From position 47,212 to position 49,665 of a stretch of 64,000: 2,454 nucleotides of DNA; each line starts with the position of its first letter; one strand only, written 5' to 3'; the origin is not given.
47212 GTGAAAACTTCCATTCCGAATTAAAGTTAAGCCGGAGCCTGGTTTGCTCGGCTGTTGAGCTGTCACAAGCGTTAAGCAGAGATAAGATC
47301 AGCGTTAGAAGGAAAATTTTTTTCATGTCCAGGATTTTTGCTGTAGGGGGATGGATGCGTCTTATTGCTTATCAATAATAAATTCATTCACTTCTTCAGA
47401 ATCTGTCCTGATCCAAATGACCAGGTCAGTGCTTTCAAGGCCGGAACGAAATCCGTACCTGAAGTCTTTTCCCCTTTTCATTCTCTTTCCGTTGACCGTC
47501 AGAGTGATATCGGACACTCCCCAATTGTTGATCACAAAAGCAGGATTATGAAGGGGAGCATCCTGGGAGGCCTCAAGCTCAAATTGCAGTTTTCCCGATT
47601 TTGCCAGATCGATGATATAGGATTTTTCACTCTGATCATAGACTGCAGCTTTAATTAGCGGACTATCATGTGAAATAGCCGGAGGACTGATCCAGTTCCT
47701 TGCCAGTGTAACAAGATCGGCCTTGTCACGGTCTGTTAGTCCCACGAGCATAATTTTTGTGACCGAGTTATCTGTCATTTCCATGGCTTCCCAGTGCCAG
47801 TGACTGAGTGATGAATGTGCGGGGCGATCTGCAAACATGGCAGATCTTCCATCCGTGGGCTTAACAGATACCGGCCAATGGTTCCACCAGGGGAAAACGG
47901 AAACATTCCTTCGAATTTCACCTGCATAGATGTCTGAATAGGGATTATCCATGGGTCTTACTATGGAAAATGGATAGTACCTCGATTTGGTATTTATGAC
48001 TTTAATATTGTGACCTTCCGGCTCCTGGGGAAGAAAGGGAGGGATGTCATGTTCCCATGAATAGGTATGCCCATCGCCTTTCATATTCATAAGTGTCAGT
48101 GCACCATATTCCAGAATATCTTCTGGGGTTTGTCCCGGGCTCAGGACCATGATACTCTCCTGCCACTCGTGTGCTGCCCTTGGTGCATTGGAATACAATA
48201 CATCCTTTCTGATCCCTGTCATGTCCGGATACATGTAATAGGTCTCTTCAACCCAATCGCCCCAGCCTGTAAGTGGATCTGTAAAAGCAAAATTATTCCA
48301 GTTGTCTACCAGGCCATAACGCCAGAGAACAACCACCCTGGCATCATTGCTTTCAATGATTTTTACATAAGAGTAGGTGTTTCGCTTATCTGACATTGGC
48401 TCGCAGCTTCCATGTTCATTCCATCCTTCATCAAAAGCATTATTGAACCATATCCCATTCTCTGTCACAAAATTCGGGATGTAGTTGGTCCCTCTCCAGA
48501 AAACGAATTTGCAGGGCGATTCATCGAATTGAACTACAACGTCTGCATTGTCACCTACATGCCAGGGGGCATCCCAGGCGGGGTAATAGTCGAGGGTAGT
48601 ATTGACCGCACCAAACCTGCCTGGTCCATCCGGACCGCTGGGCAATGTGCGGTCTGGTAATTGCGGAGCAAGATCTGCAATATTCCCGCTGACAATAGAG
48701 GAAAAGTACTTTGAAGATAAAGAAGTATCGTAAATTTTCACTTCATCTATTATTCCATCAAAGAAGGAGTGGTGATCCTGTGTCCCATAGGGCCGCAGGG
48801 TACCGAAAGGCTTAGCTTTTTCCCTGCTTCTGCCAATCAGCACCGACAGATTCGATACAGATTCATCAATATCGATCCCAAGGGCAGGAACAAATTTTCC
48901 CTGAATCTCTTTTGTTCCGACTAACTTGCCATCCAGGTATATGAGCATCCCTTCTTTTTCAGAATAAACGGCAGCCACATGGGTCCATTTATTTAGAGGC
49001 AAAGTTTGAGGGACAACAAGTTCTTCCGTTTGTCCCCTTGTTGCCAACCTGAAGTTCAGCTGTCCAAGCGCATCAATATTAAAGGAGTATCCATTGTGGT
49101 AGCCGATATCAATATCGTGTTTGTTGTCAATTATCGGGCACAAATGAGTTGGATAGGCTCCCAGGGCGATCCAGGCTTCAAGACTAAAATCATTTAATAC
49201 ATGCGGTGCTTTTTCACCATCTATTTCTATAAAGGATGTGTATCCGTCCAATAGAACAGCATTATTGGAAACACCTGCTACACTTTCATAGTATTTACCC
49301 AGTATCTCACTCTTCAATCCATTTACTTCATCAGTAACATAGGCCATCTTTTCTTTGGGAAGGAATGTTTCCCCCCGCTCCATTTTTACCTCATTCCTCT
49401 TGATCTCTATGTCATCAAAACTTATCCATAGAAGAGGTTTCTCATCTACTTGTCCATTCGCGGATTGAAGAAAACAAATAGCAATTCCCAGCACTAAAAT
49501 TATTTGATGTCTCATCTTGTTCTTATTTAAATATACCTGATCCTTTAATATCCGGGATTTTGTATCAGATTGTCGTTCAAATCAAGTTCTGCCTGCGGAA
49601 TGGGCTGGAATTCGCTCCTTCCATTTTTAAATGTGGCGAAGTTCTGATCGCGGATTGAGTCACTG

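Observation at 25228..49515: Four exported paralogs of an unassigned LamG-containing protein family wired into a SusC/D locus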

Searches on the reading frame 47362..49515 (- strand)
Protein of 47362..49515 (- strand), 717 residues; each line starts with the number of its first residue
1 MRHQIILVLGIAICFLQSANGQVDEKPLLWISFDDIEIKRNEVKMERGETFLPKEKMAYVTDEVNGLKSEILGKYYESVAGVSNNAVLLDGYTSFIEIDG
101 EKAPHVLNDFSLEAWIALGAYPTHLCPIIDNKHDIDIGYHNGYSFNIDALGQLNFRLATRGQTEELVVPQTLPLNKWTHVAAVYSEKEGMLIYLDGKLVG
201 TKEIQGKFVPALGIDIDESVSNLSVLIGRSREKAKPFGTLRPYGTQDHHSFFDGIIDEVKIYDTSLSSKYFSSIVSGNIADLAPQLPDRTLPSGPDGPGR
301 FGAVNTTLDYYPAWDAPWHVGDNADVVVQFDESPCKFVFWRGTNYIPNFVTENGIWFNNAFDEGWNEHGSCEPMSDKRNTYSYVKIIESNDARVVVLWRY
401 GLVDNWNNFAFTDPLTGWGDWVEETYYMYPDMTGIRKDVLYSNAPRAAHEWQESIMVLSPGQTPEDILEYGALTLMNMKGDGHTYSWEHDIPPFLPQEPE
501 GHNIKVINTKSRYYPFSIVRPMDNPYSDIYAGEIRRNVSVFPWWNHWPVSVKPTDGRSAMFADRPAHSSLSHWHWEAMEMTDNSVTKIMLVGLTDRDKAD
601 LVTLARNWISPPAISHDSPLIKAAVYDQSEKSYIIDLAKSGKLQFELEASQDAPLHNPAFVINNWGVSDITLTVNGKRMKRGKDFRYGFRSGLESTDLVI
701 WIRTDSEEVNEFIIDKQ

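Call 3: search_protein_families(library=pfam, proteins=[window:47362-49515:-], max_evalue=0.01)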
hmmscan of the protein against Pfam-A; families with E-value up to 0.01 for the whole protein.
window:47362-49515:- (717 aa): 1 family
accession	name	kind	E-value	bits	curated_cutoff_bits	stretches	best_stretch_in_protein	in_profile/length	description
PF13385.13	Laminin_G_3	-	1.2e-21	77.9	27.6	1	107-268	16-147/151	Concanavalin A-like lectin/glucanases superfamily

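Call 6: search_protein_families(library=ncbifam, proteins=[window:47362-49515:-], max_evalue=0.1)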
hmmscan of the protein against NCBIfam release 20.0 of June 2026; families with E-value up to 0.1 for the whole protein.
window:47362-49515:- (717 aa): 1 family
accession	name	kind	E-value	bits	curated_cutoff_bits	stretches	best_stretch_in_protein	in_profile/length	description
NF052521.1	TafC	equivalog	0.077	12.1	410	0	95-269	203-354/373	TafC family fimbrial protein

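Call 30: predict_structure(alignment_id=A3)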
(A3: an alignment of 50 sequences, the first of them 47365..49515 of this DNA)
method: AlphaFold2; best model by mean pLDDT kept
length: 717 residues; sequences in the alignment: 50
mean_pLDDT: 84.2   pTM: 0.81
mean pLDDT of the five models: 84.2, 84.0, 82.8, 82.2, 82.0
residues with pLDDT >= 90: 344; 70-90: 255; 50-70: 99; < 50: 19
segments of 3 or more residues with pLDDT < 50: 19-22, 49-52, 548-556
pLDDT, mean of each block of 10 residues (from residue 1): 79 68 75 88 55 71 92 88 91 89 87 95 90 70 91 91 90 93 95 96 88 59 87 74 65 94 93 78 84 82 90 70 86 90 75 88 75 65 90 94 78 81 94 93 68 79 85 93 84 71 94 95 85 58 57 50 75 83 85 93 96 94 96 95 96 96 94 97 95 92 96 95
secondary structure, 60 per line:
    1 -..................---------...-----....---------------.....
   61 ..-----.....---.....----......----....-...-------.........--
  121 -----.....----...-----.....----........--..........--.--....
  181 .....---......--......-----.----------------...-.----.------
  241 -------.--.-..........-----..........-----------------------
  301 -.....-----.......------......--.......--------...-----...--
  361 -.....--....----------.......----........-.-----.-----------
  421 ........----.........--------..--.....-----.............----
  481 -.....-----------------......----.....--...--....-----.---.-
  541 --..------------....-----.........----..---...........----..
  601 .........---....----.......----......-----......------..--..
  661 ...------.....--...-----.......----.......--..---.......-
elements in order (helices of 4 or more, strands of 3 or more residues): H2-19 E29-31 E37-40 E56-62 E68-72 E76-80 E85-90 E95-98 E110-118 E126-130 E143-147 E152-159 E162-171 E177-185 E189-194 E197-202 E225-227 E253-262 H268-277 E302-306 H312-318 E325-330 E333-339 E348-350 E356-358 E362-366 E369-372 E383-389 E394-401 E421-428 E433-441 E454-458 H464-467 E468-476 E482-486 E504-509 E514-518 E526-529 H557-560 E566-574 E584-594 H599-609 E613-616 E621-627 E632-637 E643-648 E659-663 E670-674 E677-679 E685-691 E696-702 E710-716

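Call 79: list_cluster_members(proteins=[window:47365-49515:-, window:33373-35523:+, window:42087-44903:-, window:25228-27840:+])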
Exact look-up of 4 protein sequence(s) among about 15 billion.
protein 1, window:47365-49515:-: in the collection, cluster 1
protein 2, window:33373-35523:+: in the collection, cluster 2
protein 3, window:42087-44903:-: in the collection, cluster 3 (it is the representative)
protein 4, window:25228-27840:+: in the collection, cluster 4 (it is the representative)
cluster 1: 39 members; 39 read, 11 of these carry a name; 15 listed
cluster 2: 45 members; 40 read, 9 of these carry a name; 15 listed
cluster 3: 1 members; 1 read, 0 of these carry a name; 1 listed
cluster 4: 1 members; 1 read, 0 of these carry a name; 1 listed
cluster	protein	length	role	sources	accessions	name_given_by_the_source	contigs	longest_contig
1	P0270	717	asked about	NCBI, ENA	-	-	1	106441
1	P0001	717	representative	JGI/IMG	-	hypothetical protein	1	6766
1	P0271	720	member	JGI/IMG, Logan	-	hypothetical protein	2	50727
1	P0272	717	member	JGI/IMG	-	hypothetical protein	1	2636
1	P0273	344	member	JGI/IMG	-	hypothetical protein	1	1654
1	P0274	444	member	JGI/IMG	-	hypothetical protein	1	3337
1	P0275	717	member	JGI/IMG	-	hypothetical protein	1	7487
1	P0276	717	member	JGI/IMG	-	hypothetical protein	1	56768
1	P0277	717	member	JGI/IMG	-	hypothetical protein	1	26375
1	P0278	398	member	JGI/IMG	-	hypothetical protein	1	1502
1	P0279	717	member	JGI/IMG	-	hypothetical protein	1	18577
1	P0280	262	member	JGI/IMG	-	hypothetical protein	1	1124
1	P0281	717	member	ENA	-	-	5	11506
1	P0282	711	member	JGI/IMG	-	-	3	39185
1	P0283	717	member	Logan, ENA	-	-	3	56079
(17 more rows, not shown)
